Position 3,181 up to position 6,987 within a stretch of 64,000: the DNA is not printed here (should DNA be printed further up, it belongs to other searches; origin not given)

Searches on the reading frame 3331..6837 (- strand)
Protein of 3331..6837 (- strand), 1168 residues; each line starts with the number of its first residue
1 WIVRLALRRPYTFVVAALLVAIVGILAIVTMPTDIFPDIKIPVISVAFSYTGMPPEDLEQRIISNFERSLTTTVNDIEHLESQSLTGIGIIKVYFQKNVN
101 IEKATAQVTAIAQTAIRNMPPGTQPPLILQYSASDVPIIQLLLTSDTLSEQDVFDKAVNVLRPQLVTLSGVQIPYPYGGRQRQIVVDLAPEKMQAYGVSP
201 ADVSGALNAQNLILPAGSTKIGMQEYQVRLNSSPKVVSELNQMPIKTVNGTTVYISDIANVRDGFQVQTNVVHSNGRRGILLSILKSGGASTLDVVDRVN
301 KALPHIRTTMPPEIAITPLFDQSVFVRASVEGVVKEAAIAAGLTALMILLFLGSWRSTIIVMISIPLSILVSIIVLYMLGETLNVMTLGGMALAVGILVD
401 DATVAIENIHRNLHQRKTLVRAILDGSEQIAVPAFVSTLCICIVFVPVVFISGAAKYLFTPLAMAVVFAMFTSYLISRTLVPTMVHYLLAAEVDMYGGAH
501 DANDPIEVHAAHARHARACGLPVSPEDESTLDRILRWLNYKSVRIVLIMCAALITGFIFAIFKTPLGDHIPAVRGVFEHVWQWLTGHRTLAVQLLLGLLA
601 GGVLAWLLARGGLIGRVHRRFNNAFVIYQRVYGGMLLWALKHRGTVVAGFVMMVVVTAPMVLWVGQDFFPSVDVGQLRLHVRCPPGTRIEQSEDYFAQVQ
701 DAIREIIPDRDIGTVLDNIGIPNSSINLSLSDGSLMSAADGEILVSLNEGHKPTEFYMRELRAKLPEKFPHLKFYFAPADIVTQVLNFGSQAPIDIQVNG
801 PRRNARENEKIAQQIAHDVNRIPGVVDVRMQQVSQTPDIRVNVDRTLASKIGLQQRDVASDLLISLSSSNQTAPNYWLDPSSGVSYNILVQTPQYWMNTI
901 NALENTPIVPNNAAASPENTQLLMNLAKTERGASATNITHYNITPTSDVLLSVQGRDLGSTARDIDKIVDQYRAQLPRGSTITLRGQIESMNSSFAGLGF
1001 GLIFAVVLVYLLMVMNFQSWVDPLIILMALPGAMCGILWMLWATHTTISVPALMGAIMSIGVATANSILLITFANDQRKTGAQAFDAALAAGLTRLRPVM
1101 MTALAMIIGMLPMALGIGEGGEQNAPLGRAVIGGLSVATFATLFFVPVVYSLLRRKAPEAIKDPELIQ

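Call 76: search_protein_families(library=pfam, max_evalue=0.00001, proteins=[window:3331-6837:-])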
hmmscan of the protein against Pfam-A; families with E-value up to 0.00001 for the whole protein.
window:3331-6837:- (1168 aa): 2 families
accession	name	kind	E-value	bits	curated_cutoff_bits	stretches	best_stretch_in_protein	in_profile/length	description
PF00873.25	ACR_tran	-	4.3e-208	693.9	28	2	2-492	1-493/1021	AcrB/AcrD/AcrF family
PF03176.21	MMPL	-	8.1e-07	28.7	20.5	1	960-1156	105-305/333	MMPL family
